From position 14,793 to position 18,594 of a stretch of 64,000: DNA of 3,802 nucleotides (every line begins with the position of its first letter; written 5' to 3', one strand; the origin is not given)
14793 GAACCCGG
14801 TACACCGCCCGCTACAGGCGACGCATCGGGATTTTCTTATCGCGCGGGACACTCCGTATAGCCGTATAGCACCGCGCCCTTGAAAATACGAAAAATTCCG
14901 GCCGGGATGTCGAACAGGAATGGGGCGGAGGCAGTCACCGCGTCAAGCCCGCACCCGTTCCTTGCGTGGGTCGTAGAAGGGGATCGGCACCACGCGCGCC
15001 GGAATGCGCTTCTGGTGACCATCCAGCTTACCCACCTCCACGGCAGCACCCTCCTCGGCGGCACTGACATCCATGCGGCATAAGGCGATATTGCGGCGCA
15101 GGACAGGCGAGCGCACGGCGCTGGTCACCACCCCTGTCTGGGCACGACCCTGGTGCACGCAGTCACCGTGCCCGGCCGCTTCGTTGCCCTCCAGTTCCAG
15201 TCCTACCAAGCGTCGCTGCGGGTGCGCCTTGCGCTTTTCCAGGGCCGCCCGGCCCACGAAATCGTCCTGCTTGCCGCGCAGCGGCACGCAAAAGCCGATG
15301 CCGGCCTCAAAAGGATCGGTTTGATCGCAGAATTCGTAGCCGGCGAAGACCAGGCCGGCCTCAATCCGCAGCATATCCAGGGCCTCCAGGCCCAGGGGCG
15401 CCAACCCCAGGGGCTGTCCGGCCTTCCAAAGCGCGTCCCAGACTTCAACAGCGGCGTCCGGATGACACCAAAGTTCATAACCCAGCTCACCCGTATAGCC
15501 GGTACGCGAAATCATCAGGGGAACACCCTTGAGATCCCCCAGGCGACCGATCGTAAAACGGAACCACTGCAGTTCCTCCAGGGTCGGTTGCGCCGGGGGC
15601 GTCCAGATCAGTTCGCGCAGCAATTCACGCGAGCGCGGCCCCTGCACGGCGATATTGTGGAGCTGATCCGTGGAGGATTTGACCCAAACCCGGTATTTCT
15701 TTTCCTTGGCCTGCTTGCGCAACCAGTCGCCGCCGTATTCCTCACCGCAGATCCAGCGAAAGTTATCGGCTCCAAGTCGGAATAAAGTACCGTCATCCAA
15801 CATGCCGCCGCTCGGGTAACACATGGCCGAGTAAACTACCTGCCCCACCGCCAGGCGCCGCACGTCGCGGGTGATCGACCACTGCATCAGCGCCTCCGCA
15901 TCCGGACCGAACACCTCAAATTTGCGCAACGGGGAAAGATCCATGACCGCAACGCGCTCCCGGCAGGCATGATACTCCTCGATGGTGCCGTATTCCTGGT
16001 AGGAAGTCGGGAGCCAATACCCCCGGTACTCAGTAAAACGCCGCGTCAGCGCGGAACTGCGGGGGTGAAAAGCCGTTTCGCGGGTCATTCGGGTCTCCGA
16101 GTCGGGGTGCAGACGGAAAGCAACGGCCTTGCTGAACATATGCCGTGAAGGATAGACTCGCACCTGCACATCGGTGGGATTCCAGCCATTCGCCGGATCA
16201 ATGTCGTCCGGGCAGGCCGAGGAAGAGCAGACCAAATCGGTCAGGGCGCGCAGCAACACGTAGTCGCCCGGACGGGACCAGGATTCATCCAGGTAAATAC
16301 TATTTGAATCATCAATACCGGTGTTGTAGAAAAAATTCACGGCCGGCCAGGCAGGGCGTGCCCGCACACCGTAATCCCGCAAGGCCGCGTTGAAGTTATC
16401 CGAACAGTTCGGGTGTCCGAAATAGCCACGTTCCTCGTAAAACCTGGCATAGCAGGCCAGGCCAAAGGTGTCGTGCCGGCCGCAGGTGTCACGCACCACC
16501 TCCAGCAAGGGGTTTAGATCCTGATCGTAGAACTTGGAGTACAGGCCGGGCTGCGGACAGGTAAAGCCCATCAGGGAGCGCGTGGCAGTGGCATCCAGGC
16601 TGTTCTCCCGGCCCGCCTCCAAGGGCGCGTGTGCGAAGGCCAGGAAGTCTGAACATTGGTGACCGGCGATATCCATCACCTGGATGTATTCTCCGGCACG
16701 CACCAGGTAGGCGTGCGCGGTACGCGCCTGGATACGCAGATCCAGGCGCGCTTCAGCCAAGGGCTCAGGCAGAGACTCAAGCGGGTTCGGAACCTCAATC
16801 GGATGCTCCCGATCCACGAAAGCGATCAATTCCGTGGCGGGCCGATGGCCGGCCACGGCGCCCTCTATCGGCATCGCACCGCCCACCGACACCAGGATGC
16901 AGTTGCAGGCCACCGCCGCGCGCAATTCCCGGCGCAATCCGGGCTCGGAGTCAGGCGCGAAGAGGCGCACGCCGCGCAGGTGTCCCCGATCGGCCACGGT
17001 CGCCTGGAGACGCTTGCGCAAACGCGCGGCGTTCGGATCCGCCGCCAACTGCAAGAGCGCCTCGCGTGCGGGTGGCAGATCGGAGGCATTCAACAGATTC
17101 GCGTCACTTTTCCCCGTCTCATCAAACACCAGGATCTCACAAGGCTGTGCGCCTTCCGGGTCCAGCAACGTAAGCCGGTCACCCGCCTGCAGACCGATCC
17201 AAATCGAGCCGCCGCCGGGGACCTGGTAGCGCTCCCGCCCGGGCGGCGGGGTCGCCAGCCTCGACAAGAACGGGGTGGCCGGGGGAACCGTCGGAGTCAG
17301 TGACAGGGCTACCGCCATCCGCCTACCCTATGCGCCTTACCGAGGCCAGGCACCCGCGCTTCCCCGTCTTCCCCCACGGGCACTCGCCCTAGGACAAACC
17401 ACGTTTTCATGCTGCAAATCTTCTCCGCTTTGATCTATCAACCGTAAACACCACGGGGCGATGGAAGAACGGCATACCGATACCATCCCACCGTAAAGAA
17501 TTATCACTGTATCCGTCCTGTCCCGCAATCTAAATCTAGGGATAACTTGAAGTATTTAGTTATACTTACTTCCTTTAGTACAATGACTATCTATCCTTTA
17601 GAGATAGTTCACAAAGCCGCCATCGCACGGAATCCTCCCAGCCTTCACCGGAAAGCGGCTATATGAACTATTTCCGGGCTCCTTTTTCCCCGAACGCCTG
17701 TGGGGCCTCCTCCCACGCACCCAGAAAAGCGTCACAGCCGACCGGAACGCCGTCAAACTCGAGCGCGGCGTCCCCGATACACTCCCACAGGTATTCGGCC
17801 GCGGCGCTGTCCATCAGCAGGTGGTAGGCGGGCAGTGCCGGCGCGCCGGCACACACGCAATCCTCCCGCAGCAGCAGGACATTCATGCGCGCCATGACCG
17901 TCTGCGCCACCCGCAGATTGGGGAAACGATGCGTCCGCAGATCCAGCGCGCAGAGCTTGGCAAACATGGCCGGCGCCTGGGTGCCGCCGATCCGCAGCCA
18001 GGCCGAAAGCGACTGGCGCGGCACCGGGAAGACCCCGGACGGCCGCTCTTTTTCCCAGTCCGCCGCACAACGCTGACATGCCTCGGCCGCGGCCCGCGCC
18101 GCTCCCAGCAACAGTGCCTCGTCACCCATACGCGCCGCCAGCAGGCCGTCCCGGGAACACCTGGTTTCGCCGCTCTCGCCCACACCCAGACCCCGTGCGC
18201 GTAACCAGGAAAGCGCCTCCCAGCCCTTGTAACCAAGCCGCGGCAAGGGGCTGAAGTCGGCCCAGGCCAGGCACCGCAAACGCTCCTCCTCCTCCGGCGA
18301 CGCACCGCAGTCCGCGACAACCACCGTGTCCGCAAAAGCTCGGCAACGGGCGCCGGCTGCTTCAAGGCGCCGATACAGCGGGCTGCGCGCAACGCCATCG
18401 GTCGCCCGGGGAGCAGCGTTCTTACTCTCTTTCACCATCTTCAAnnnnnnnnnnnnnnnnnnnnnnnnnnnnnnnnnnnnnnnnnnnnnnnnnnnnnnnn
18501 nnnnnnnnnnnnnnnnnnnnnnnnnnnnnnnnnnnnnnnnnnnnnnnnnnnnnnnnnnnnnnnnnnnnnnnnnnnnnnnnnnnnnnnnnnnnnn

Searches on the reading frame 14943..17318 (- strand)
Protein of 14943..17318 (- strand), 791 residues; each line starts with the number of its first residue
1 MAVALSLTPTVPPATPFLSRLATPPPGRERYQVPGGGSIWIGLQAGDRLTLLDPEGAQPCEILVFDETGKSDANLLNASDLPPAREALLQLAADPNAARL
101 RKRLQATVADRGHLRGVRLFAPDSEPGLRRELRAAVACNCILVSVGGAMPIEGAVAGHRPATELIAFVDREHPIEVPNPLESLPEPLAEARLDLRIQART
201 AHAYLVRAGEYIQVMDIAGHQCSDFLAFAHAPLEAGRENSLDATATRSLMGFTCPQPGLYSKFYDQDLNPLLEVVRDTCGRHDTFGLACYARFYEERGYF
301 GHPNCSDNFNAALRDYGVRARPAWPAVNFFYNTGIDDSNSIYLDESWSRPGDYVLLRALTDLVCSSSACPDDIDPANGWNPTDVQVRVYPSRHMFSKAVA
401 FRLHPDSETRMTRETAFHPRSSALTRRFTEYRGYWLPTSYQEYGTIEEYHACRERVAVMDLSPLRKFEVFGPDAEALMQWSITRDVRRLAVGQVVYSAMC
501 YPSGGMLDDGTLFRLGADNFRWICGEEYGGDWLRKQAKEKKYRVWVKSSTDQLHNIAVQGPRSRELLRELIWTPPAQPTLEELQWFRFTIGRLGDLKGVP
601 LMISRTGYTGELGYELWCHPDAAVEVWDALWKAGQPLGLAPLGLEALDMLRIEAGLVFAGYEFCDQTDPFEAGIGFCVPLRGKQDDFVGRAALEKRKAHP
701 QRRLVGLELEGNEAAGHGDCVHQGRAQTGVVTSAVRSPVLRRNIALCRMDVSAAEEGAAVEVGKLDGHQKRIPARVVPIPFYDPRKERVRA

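Call 6: search_protein_families(library=pfam, proteins=[window:14943-17318:-])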
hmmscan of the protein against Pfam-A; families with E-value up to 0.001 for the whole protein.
window:14943-17318:- (791 aa): 3 families
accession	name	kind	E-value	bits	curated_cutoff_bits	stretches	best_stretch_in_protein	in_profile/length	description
PF01571.26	GCV_T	-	9.5e-68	228.6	25.6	1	418-676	2-254/255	Aminomethyltransferase folate-binding domain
PF09347.15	DUF1989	-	2.5e-48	164.4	27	1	195-363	2-168/168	Domain of unknown function (DUF1989)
PF08669.17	GCV_T_C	-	2.3e-17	63.1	25.9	1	702-783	1-80/80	Glycine cleavage T-protein C-terminal barrel domain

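Call 30: search_protein_families(library=ncbifam, proteins=[window:14943-17318:-])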
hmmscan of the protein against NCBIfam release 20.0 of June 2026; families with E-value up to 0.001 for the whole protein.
window:14943-17318:- (791 aa): 11 families
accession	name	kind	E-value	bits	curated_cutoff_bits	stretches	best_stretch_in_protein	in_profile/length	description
NF053776.1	TmaoDeMthMsil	equivalog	0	1205.1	1100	1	24-791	9-763/763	trimethylamine N-oxide demethylase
NF001567.0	PRK00389.1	subfamily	5.3e-80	269.1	300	1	411-786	2-357/359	glycine cleavage system aminomethyltransferase GcvT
TIGR00528.1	gcvT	equivalog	9.1e-66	222.2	235.85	1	413-782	2-360/362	glycine cleavage system aminomethyltransferase GcvT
TIGR01372.1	soxA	subfamily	4.5e-52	177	1164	1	432-790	631-995/996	sarcosine oxidase subunit alpha family protein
NF010093.0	PRK13579.1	equivalog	3.9e-44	150.9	459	1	410-788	7-370/371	glycine cleavage system aminomethyltransferase GcvT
NF009133.0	PRK12486.1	equivalog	4.3e-42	144.4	410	1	409-769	9-359/369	dimethylsulfoniopropionate demethylase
TIGR03424.1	urea_degr_1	equivalog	5.8e-30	104.4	284.7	1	193-388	5-197/198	urea amidolyase associated protein UAAP2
TIGR03425.1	urea_degr_2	hypoth_equivalog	7.5e-18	64.6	205.95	1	204-402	15-216/233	urea amidolyase associated protein UAAP1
NF047885.1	VanMgalDeMLigM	equivalog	2.5e-13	49.8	580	1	447-657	37-251/461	vanillate/3-O-methylgallate O-demethylase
NF047633.1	SyrngDmethDesA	equivalog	7.6e-11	41.2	800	1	465-656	57-249/453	syringate O-demethylase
NF007110.0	PRK09559.1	equivalog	0.00076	18.5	219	0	461-571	24-133/327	tRNA-modifying protein YgfZ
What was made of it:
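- On Tdm, tested on the intact copy 14943-17318: 1205 bits against a cutoff of 1100 (call 30).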

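Call 61: find_homologous_proteins(query=window:14943-17318:-, max_evalue=1e-100)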
Query window:14943-17318:- (791 aa): 7976 proteins with E <= 1e-100 among 8000 candidates; the best 120 are listed.
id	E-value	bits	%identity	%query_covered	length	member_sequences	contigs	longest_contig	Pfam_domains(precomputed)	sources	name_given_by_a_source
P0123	0.0e+0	1857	100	100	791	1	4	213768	PF01571.27,PF08669.18,PF09347.16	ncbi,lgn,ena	-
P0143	0.0e+0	1174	66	97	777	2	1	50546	PF01571.27,PF08669.18,PF09347.16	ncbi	-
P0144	0.0e+0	1164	64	97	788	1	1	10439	PF01571.27,PF08669.18,PF09347.16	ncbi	-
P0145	0.0e+0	1159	64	97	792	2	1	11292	PF01571.27,PF08669.18,PF09347.16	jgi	jgi:aminomethyltransferase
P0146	0.0e+0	1154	65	98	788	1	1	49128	PF01571.27,PF08669.18,PF09347.16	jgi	-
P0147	0.0e+0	1149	61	99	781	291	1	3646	PF01571.27,PF08669.18,PF09347.16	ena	-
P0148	0.0e+0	1144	65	97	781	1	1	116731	PF01571.27,PF08669.18,PF09347.16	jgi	-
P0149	0.0e+0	1144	65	97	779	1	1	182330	PF01571.27,PF08669.18,PF09347.16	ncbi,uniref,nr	ncbi:DUF1989 domain-containing protein [Archangium lipolyticum]|uniref:DUF1989 domain-containing pro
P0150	0.0e+0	1140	64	99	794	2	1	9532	PF01571.27,PF08669.18,PF09347.16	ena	-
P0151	0.0e+0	1139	63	97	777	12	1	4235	PF01571.27,PF08669.18,PF09347.16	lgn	-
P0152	0.0e+0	1137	65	97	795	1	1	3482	PF01571.27,PF08669.18,PF09347.16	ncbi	-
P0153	0.0e+0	1132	63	97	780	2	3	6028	PF01571.27,PF08669.18,PF09347.16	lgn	-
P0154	0.0e+0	1131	63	97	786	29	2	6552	PF01571.27,PF08669.18,PF09347.16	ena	-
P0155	0.0e+0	1130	63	97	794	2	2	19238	PF01571.27,PF08669.18,PF09347.16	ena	-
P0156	0.0e+0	1127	63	97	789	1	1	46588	PF01571.27,PF08669.18,PF09347.16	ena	-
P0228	0.0e+0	1100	62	97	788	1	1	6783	PF01571.27,PF08669.18,PF09347.16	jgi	jgi:glycine cleavage system T protein (aminomethyltransferase)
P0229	0.0e+0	1100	61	98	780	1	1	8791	PF01571.27,PF08669.18,PF09347.16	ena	-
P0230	0.0e+0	1100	61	97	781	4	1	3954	PF01571.27,PF08669.18,PF09347.16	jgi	-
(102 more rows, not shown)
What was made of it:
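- Tried and rejected: The Tdm search found nothing above 66% over the full length (call 61).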

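Call 63: find_encoding_contigs(protein=P0143, flank=10000, max_places=2)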
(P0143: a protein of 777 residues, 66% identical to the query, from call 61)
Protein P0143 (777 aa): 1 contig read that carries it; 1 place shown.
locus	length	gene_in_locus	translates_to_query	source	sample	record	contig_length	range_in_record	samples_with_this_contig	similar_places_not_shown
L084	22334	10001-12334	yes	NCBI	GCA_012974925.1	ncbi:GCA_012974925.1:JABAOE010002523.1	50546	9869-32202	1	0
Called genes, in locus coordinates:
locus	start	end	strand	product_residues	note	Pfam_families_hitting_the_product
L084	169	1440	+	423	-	-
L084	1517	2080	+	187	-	-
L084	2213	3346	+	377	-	PF25919:BSH_CusB (faint), PF25917:BSH_RND (faint), PF25984:BSH_YknX (weak), PF25954:Beta-barrel_RND_2 (weak), PF25967:RND-MFP_C (weak)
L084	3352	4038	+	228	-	PF00005:ABC_tran, PF13304:AAA_21 (faint)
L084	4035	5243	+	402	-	PF12704:MacB_PCD, PF02687:FtsX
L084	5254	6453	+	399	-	PF12704:MacB_PCD, PF02687:FtsX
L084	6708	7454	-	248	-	-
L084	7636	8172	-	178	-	PF00324:AA_permease, PF13520:AA_permease_2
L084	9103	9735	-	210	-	PF02798:GST_N, PF13417:GST_N_3, PF13409:GST_N_2, PF00043:GST_C, PF13410:GST_C_2, PF14497:GST_C_3 (weak)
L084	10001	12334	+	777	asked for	PF09347:DUF1989, PF01571:GCV_T, PF08669:GCV_T_C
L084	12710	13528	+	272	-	PF04069:OpuAC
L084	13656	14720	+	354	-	PF00005:ABC_tran, PF13304:AAA_21 (faint)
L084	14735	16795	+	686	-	PF00528:BPD_transp_1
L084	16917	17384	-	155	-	-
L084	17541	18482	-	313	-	PF02737:3HCDH_N, PF03721:UDPG_MGDP_dh_N (faint), PF00725:3HCDH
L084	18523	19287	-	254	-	PF00106:adh_short, PF08659:KR (faint), PF23441:SDR, PF13561:adh_short_C2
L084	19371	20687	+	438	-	PF00815:Histidinol_dh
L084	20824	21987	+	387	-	PF13795:HupE_UreJ_2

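Call 64: find_encoding_contigs(protein=P0146, flank=10000, max_places=2)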
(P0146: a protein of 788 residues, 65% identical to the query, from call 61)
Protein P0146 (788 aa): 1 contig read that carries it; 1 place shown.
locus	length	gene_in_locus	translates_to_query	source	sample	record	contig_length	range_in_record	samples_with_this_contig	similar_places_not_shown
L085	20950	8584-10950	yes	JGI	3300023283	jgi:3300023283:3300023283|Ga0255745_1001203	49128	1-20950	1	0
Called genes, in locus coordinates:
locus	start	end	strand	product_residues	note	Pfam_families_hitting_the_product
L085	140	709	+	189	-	-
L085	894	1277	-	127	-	-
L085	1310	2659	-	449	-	PF01645:Glu_synthase, PF01070:FMN_dh, PF03060:NMO (weak), PF00478:IMPDH (weak)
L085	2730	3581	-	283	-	PF01493:GXGXG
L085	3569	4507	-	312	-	PF13230:GATase_4 (faint), PF13522:GATase_6, PF13537:GATase_7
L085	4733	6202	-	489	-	PF00120:Gln-synt_C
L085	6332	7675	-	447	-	PF01266:DAO, PF07992:Pyr_redox_2 (faint)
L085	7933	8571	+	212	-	PF00392:GntR, PF07729:FCD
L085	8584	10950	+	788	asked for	PF09347:DUF1989, PF01571:GCV_T, PF08669:GCV_T_C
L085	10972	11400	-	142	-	PF12973:Cupin_7, PF07883:Cupin_2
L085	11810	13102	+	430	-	PF13433:Peripla_BP_5 (faint), PF13458:Peripla_BP_6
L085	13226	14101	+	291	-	PF02653:BPD_transp_2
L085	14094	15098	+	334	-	PF02653:BPD_transp_2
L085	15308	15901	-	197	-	PF13424:TPR_12 (weak)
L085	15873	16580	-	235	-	PF00005:ABC_tran, PF13304:AAA_21 (faint)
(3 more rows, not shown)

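Call 65: find_encoding_contigs(protein=P0148, flank=10000, max_places=2)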
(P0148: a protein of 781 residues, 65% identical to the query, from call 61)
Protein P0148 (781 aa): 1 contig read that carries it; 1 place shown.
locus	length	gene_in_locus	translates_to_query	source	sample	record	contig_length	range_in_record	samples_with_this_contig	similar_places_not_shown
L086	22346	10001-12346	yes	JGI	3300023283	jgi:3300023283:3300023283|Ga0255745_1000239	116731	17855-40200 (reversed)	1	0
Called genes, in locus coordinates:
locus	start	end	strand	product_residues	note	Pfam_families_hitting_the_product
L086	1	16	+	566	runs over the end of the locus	PF00496:SBP_bac_5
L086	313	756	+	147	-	-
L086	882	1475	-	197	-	PF01814:Hemerythrin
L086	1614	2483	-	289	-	PF00892:EamA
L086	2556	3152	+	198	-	-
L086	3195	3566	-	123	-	-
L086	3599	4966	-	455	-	PF01645:Glu_synthase, PF01070:FMN_dh, PF03060:NMO (weak), PF00478:IMPDH (weak)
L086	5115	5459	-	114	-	PF12973:Cupin_7, PF07883:Cupin_2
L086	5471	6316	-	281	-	PF01493:GXGXG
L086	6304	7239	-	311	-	PF13522:GATase_6, PF13537:GATase_7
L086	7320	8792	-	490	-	PF00120:Gln-synt_C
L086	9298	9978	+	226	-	PF00392:GntR, PF07729:FCD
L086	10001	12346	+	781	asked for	PF09347:DUF1989, PF01571:GCV_T, PF08669:GCV_T_C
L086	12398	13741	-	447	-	PF00743:FMO-like, PF07992:Pyr_redox_2 (weak), PF13738:Pyr_redox_3, PF00743:FMO-like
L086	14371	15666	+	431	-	PF13433:Peripla_BP_5 (faint), PF13458:Peripla_BP_6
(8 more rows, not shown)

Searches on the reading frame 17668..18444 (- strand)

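Call 6: search_protein_families(library=pfam, proteins=[window:17668-18444:-])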
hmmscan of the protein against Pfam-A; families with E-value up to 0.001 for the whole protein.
window:17668-18444:- (258 aa): 0 families

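Call 30: search_protein_families(library=ncbifam, proteins=[window:17668-18444:-])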
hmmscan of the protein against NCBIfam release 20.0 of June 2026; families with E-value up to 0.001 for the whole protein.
window:17668-18444:- (258 aa): 1 family
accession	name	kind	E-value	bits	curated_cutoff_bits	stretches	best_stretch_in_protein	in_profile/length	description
TIGR01375.1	soxG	subfamily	8.3e-05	22.5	143.95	1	111-195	45-126/152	sarcosine oxidase subunit gamma family protein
